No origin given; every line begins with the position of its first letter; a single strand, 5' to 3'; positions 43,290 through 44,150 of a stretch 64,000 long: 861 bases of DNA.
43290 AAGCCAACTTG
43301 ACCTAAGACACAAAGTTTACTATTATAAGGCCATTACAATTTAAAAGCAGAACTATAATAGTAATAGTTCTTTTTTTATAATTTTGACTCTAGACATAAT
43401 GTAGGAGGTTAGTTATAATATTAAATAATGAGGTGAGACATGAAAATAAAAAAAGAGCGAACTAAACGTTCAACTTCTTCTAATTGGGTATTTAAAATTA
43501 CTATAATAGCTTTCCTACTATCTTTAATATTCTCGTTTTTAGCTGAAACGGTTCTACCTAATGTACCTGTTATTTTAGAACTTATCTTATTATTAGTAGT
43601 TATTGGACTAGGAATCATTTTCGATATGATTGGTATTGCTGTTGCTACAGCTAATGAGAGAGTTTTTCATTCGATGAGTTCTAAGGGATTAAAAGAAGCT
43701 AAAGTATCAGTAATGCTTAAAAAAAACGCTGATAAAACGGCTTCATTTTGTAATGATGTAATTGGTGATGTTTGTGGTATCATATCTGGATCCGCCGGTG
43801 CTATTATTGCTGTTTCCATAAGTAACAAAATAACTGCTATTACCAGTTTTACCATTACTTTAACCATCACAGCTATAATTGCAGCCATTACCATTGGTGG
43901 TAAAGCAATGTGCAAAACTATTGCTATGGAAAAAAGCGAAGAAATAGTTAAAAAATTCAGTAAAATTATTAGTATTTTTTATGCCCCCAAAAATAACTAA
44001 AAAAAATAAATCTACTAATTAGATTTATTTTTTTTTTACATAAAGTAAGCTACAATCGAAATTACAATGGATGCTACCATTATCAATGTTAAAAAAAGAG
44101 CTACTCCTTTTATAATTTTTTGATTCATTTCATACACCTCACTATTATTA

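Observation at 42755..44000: Stand-alone ~590-nt structured RNA plus a 4-TM protein: an OLE RNA / OapA-like ribonucleoprotein locus in an unusual context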

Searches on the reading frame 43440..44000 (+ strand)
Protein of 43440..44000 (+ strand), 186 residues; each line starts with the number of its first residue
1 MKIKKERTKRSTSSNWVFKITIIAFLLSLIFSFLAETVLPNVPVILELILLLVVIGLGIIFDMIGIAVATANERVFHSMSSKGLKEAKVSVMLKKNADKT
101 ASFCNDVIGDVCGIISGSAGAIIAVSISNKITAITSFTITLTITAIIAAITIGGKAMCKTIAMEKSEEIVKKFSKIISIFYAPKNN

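Call 4: search_protein_families(library=pfam, proteins=[window:43440-44000:+], max_evalue=0.01)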
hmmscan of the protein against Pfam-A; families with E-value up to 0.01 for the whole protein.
window:43440-44000:+ (186 aa): 1 family
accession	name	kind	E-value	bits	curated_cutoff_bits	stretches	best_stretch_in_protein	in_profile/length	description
PF01595.25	CNNM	-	2.7e-05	24.4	28.4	1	50-181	2-128/181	Cyclin M transmembrane N-terminal domain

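Call 5: search_protein_families(library=ncbifam, proteins=[window:43440-44000:+], max_evalue=0.01)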
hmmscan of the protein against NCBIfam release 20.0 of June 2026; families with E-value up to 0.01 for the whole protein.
window:43440-44000:+ (186 aa): 0 families

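Call 8: find_homologous_proteins(query=window:43440-43997:+)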
Query window:43440-43997:+ (186 aa): 3944 proteins with E <= 0.001 among 5031 candidates; the best 120 are listed.
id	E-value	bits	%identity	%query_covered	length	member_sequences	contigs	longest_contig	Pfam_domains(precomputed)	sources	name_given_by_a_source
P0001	1.2e-105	368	100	100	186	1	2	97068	-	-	-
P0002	4.0e-68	246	66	91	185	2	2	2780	-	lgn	-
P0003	9.3e-66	239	60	95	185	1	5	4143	-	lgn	-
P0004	3.6e-64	234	57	99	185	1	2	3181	-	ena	-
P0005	6.0e-63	230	66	91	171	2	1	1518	-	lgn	-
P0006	3.8e-62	227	63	92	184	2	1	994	-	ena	-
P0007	9.9e-62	226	63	91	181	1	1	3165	-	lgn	-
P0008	6.5e-59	216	57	99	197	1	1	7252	-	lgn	-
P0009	1.4e-58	215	55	97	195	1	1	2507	PF01595.26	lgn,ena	-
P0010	2.6e-58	215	62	91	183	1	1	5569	-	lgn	-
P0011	2.7e-57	211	59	97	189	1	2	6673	-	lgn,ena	-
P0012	4.3e-57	211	55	97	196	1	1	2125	-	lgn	-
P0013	5.3e-57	210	56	99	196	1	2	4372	-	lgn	-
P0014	1.2e-56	209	55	97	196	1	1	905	-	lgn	-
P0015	1.6e-56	209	55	97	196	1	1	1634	-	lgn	-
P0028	2.4e-55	205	56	97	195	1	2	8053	PF01595.26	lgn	-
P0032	6.0e-55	204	54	97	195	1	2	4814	PF01595.26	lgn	-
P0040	1.0e-54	203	54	97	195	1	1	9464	PF01595.26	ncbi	-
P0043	1.4e-54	202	54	97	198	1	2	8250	PF01595.26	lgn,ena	-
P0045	1.6e-54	202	54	97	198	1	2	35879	PF01595.26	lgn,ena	-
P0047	1.7e-54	202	54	97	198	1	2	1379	PF01595.26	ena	-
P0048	2.0e-54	202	54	97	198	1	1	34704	PF01595.26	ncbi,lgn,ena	-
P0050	2.5e-54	202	55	97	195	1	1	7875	PF01595.26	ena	-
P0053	2.8e-54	201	55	97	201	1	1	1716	PF01595.26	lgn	-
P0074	5.8e-54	200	54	97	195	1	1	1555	PF01595.26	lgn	-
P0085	8.4e-54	200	57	89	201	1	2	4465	PF01595.26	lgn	-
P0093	1.4e-53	199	56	89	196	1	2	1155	PF01595.26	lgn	-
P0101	2.2e-53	199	52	97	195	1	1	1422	PF01595.26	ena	-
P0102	2.2e-53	198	53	99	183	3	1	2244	PF01595.26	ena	-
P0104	2.3e-53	198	52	97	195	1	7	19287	PF01595.26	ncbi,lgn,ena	-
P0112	3.1e-53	198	52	97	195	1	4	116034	PF01595.26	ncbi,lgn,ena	-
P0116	3.4e-53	198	55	89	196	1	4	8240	PF01595.26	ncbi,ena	-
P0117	3.6e-53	198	59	89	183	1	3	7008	PF01595.26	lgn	-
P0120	4.0e-53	198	56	87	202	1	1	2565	PF01595.26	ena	-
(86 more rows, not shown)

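Call 18: find_related_loci(query=A1, collection=genome_contigs, flank=6000)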
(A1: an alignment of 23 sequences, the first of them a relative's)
Query A1 (186 aa) in genome_contigs; peptide patterns used: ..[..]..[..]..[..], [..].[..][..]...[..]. (x = any residue, [..] = any of these).
599 stretches matched a pattern (row limit reached: there are more); 595 encode a relative of the query (tblastn E <= 1e-3); the best 80 are kept; 80 distinct loci.
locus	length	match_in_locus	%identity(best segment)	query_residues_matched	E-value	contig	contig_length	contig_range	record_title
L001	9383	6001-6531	53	4-181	1e-58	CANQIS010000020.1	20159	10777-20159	MAG: uncultured Bacilli bacterium isolate Lapin-027__bin63 genome assembly, contig: Lapin-027__NODE_2395_length_20159_co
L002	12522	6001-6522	51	7-181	6e-57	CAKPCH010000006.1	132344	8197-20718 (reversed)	MAG: uncultured Bacilli bacterium isolate REFINED_METABAT215_TOP10_CONTIGS_1500_ASSEMBLY_K77_MERGED__Hadza_MoBio_hadza-I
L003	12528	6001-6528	53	4-180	7e-56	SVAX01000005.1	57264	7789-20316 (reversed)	MAG: Bacillota bacterium isolate SIG213 NODE_12991_length_57264_cov_8.442060, whole genome shotgun sequence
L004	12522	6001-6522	55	6-180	2e-55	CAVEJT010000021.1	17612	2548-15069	Bacteroidaceae bacterium isolate H07607-L1_cleanbin_000041 genome assembly, contig: Spades_H07607-L1_contig_1172, whole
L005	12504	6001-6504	52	16-185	7e-55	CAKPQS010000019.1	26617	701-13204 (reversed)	MAG: uncultured Bacilli bacterium isolate REFINED_METABAT215_TOP10_CONTIGS_1500_ASSEMBLY_K77_MERGED__Hadza_PheChl_Fiber-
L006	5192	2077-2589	52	5-180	6e-55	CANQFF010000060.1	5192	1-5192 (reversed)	MAG: uncultured Bacilli bacterium isolate Lapin-005__bin51 genome assembly, contig: Lapin-005__NODE_23213_length_5192_co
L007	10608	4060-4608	52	1-184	2e-54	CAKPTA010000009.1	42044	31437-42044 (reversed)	MAG: uncultured Bacilli bacterium isolate REFINED_METABAT215_SUBJECT_CONTIGS_1500_ASSEMBLY_K77_MERGED__Pilot_MoBio_Fiber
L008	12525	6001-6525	49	9-184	1e-53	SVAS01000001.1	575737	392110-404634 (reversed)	MAG: Bacillota bacterium isolate SIG208 NODE_21_length_575737_cov_13.617184, whole genome shotgun sequence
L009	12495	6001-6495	54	16-181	1e-53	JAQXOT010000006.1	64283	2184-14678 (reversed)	MAG: bacterium isolate SUG1386 k141_2845489, whole genome shotgun sequence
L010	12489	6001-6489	54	16-180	5e-52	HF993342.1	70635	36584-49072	Firmicutes bacterium CAG:884 genomic scaffold, scf69, whole genome shotgun sequence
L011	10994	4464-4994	49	4-181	4e-52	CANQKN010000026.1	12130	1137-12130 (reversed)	MAG: uncultured Bacilli bacterium isolate Lapin-017__bin57 genome assembly, contig: Lapin-017__NODE_3686_length_12130_co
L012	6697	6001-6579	45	1-181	1e-51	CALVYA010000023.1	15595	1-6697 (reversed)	MAG: uncultured Bacilli bacterium isolate BRZ_CE__bin6 genome assembly, contig: BRZ_CE__NODE_4981_length_15595_cov_14.06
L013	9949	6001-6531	49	4-181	9e-52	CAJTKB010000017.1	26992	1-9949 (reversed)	MAG TPA_asm: uncultured Bacilli bacterium isolate MGBC103219 genome assembly, contig: MGBC103219.17, whole genome shotgu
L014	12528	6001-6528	52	4-180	3e-51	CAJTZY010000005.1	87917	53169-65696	MAG TPA_asm: uncultured Bacilli bacterium isolate MGBC122614 genome assembly, contig: MGBC122614.5, whole genome shotgun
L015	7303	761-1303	48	3-186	1e-50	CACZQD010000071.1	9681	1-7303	MAG: uncultured Erysipelotrichaceae bacterium isolate RUG12848 genome assembly, contig: RUG12848_asm_71, whole genome sh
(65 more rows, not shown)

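Call 35: search_solved_structures(query=A1, max_evalue=0.01, show_alignments=2)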
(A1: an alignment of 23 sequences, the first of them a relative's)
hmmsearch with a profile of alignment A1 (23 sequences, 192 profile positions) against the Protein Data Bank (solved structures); distinct sequences matched with E-value up to 0.01: 0.

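Call 42: search_protein_families(library=pfam, alignment_id=A3, max_evalue=0.00001)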
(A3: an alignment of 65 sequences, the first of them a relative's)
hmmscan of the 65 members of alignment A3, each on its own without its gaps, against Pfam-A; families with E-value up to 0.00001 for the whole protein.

A. member 1, L003:3818-4981:+ (388 aa): 4 families
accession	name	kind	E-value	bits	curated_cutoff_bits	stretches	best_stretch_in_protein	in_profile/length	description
PF03721.20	UDPG_MGDP_dh_N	-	8.6e-33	113.9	27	1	1-170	1-183/187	UDP-glucose/GDP-mannose dehydrogenase family, NAD binding domain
PF00984.24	UDPG_MGDP_dh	-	5.6e-27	94.1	25.4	1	192-281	2-93/94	UDP-glucose/GDP-mannose dehydrogenase family, central domain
PF03720.21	UDPG_MGDP_dh_C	-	4.4e-11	43.5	30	1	300-375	1-80/103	UDP-glucose/GDP-mannose dehydrogenase family, UDP binding domain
PF01210.29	NAD_Gly3P_dh_N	-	9.5e-06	26.1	23.1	0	2-85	1-81/158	NAD-dependent glycerol-3-phosphate dehydrogenase N-terminus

B. families by the number of members that match (of 65 scanned): 70 families (the first 25 are shown)
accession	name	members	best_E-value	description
PF01832.25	Glucosaminidase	10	1.7e-08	Mannosyl-glycoprotein endo-beta-N-acetylglucosaminidase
PF00535.33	Glycos_transf_2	4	6.2e-39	Glycosyl transferase family 2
PF00528.27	BPD_transp_1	3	7.1e-24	Binding-protein-dependent transport system inner membrane component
PF13641.12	Glyco_tranf_2_3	3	1.1e-09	Glycosyltransferase like family 2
PF10111.15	Glyco_tranf_2_2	3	4.7e-09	Glycosyltransferase like family 2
PF01676.23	Metalloenzyme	2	3.2e-79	Metalloenzyme superfamily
PF06415.18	iPGM_N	2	3.4e-78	BPG-independent PGAM N-terminus (iPGM_N)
PF00106.31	adh_short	2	3.4e-43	short chain dehydrogenase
PF01370.27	Epimerase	2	8.9e-37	NAD dependent epimerase/dehydratase family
PF01476.26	LysM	2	2.2e-30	LysM domain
PF13561.12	adh_short_C2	2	2e-26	Enoyl-(Acyl carrier protein) reductase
PF00753.33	Lactamase_B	2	7e-20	Metallo-beta-lactamase superfamily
PF23473.1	LysM3_LYK4_5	2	8.4e-18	LYK4/5 LysM3 domain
PF04101.22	Glyco_tran_28_C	2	1.6e-12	Glycosyltransferase family 28 C-terminal domain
PF08659.16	KR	2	1.4e-09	KR domain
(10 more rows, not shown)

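Call 43: search_protein_families(library=pfam, alignment_id=A4, max_evalue=0.00001)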
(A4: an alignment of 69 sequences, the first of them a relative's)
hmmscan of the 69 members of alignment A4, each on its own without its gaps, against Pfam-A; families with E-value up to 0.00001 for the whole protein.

A. member 1, L002:2224-4416:+ (731 aa): 3 families
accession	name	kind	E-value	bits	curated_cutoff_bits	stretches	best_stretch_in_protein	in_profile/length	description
PF02518.31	HATPase_c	-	4.7e-27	95.1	26.4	1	345-458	1-109/111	Histidine kinase-, DNA gyrase B-, and HSP90-like ATPase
PF00072.30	Response_reg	-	1.9e-25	89.6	30.2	1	484-594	2-110/111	Response regulator receiver domain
PF00512.31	HisKA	-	9.1e-19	67.7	26.9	1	233-297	1-65/66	His Kinase A (phospho-acceptor) domain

B. families by the number of members that match (of 69 scanned): 56 families (the first 25 are shown)
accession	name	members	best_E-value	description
PF00005.33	ABC_tran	5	7.8e-38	ABC transporter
PF12848.13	ABC_tran_Xtn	5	8.7e-23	ABC transporter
PF13304.12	AAA_21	5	7.6e-13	AAA domain, putative AbiEii toxin, Type IV TA system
PF13292.11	DXP_synthase_N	4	7.3e-127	1-deoxy-D-xylulose-5-phosphate synthase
PF02779.29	Transket_pyr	4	1.4e-45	Transketolase, pyrimidine binding domain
PF02780.25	Transketolase_C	4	1.4e-30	Transketolase, C-terminal domain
PF01098.24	FTSW_RODA_SPOVE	3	6.8e-119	Cell cycle protein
PF01475.25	FUR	3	2.3e-30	Ferric uptake regulator family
PF00106.31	adh_short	2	3.4e-36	short chain dehydrogenase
PF13367.11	PrsW-protease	2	2.5e-32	PrsW family intramembrane metalloprotease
PF13561.12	adh_short_C2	2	5.8e-19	Enoyl-(Acyl carrier protein) reductase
PF11335.13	DUF3137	2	5.4e-18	Protein of unknown function (DUF3137)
PF00456.26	Transketolase_N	2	1.1e-09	Transketolase, thiamine diphosphate binding domain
PF00676.26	E1_dh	2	6.3e-07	Dehydrogenase E1 component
PF02463.25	SMC_N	2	7.2e-07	RecF/RecN/SMC N terminal domain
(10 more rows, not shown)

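Call 44: predict_structure(alignment_id=A1)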
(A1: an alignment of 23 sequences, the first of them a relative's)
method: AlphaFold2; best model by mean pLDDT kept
length: 186 residues; sequences in the alignment: 23
mean_pLDDT: 86.1   pTM: 0.77
mean pLDDT of the five models: 86.1, 83.6, 83.2, 83.0, 81.9
residues with pLDDT >= 90: 80; 70-90: 90; 50-70: 12; < 50: 4
segments of 3 or more residues with pLDDT < 50: none
pLDDT, mean of each block of 10 residues (from residue 1): 53 82 87 80 86 92 94 89 87 91 89 87 87 87 92 91 94 92 66
secondary structure, 60 per line:
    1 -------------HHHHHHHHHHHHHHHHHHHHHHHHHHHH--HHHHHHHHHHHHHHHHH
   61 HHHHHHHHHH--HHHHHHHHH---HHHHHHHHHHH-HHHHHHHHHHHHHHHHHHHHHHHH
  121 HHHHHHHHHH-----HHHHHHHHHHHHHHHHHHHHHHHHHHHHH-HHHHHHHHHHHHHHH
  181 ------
elements in order: H14-41 H44-70 H73-81 H85-95 H97-130 H136-164 H166-180

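Call 47: find_encoding_contigs(protein=window:43440-44000:+, flank=10000, max_places=4)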
Protein window:43440-44000:+ (186 aa): 2 contigs read that carry it; 2 places shown.
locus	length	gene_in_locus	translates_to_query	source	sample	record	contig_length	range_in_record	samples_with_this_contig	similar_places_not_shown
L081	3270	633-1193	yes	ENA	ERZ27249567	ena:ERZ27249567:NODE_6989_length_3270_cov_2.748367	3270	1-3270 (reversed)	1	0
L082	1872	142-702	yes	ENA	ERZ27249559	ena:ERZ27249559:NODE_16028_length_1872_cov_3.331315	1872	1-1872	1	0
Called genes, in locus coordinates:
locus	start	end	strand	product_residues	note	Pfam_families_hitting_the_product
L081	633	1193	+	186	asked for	-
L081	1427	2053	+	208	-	PF01944:SpoIIM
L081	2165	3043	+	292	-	-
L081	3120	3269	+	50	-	?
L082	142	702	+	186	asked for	-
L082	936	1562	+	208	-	PF01944:SpoIIM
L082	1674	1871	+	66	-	?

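Call 48: fold_search(model_id=the predicted structure, library=pdb)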
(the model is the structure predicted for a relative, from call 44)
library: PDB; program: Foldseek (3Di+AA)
matches with E <= 10: 115; with E <= 0.001: 0
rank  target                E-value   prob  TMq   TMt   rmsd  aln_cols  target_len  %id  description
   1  7m1t_B                1.2e-03  1.00  0.48  0.31   5.3       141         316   19  Crystal structure of an archaeal CNNM, MtCorB, with C-terminal deletion in complex with Mg2+-ATP (released 2021-06-16)
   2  7m1t_A                6.8e-03  1.00  0.56  0.34   3.5       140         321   18  Crystal structure of an archaeal CNNM, MtCorB, with C-terminal deletion in complex with Mg2+-ATP (released 2021-06-16)
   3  7cff                  8.5e-01  0.98  0.52  0.60   4.6       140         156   12  Structure of the thermostabilized transmembrane domain of the bacterial CNNM/CorC family Mg2+ transporter in complex wit (released 2021-02-24)
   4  7cfg                  1.1e+00  0.96  0.51  0.59   4.8       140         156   12  Structure of the transmembrane domain of the bacterial CNNM/CorC family Mg2+ transporter in complex with Mg2+ (released 2021-02-24)
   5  7ymj_A                1.7e+00  0.08  0.18  0.13  23.2       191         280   15  Cryo-EM structure of alpha1AAR-Nb6 complex bound to tamsulosin (released 2023-07-05)
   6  9wfi_A                2.5e+00  0.12  0.27  0.24  15.8       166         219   13  A chimera FadR transcription factor containing wHTH of Rv0494 and the part other than wHTH of Escherichia coli FadR (released 2025-09-24)
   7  7cyf_A                2.5e+00  0.09  0.26  0.18   9.9       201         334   10  Cryo-EM structure of bicarbonate transporter SbtA in complex with PII-like signaling protein SbtB from Synechocystis s (released 2021-06-23)
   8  6kri_B                2.5e+00  0.09  0.20  0.10  13.7       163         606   11  Crystal Structure of Acyl-CoA Dehydrogenase FadE5 from Mycobacteria smegmatis with product released (released 2020-07-01)
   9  3zpr_B                2.8e+00  0.03  0.15  0.11  20.4       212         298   15  Thermostabilised turkey beta1 adrenergic receptor with 4-methyl-2-(piperazin-1-yl) quinoline bound (released 2013-04-03)
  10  4mlb_C                2.9e+00  0.07  0.20  0.10  20.8       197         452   11  Reverse polarity of binding pocket suggests different function of a MOP superfamily transporter from Pyrococcus furios (released 2013-09-25)
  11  6l1k                  3.1e+00  0.03  0.12  0.07  17.1       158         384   14  Crystal structure of NADH-dependent butanol dehydrogenase A from Fusobacterium nucleatum (released 2019-10-16)
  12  2oer_B                3.2e+00  0.15  0.25  0.24  14.9       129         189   12  Probable Transcriptional Regulator from Pseudomonas aeruginosa (released 2007-01-30)
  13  9ugs                  3.2e+00  0.03  0.12  0.07  17.1       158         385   14  Butanol Dehydrogenase (released 2025-10-29)
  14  8z1y_B                3.4e+00  0.05  0.16  0.11  18.3       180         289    9  Cryo-EM structure of Escherichia coli DppABCDF in the pre-catalytic state (released 2025-01-29)
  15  9div_C                3.9e+00  0.10  0.24  0.29  13.3       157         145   14  The crystal structure of de novo designed ChuA binding protein C8 (released 2025-05-21)
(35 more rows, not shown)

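Call 59: find_encoding_contigs(protein=P0003, flank=5000, max_places=3)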
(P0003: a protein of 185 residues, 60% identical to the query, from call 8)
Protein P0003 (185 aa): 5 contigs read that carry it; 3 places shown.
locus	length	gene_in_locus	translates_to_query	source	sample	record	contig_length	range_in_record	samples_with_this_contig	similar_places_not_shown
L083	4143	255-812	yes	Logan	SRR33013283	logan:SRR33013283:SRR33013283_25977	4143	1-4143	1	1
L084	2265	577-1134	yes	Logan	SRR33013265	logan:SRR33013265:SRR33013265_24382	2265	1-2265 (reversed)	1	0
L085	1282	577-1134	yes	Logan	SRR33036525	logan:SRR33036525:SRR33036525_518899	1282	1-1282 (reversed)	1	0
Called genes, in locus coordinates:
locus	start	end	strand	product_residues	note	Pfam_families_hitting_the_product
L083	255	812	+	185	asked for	-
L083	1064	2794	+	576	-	PF00664:ABC_membrane, PF00005:ABC_tran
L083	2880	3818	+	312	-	PF00657:Lipase_GDSL, PF13472:Lipase_GDSL_2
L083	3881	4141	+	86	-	PF04232:SpoVS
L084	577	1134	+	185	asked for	-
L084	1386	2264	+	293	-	?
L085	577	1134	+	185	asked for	-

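Call 60: find_encoding_contigs(protein=P0004, flank=5000, max_places=3)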
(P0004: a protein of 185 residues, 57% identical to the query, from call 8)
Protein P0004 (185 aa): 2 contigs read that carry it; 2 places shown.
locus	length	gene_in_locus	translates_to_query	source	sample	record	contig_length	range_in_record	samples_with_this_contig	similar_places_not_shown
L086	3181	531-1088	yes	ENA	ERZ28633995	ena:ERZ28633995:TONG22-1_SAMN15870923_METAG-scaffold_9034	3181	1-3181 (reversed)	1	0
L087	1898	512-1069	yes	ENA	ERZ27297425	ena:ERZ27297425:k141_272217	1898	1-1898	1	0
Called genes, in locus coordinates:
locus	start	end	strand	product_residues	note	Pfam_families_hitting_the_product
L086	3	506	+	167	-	?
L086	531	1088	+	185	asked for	-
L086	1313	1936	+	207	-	-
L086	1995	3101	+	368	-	PF02540:NAD_synthase (faint), PF03054:tRNA_Me_trans, PF20259:tRNA_Me_trans_M, PF20258:tRNA_Me_trans_C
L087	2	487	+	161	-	?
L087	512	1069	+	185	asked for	-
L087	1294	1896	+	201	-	?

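Call 61: find_encoding_contigs(protein=P0002, flank=5000, max_places=3)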
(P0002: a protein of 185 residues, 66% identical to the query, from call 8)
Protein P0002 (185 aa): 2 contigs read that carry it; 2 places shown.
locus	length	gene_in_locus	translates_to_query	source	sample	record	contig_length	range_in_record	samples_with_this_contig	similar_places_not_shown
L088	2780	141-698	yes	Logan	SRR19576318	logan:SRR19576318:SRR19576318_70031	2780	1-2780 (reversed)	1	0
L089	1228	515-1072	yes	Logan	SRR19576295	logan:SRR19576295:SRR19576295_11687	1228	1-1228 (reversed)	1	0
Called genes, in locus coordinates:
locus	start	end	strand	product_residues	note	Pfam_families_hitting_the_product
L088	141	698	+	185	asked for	-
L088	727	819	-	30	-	-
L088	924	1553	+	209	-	PF01944:SpoIIM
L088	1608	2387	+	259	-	PF03372:Exo_endo_phos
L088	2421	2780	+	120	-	?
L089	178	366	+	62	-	-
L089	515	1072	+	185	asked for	-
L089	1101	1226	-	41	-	?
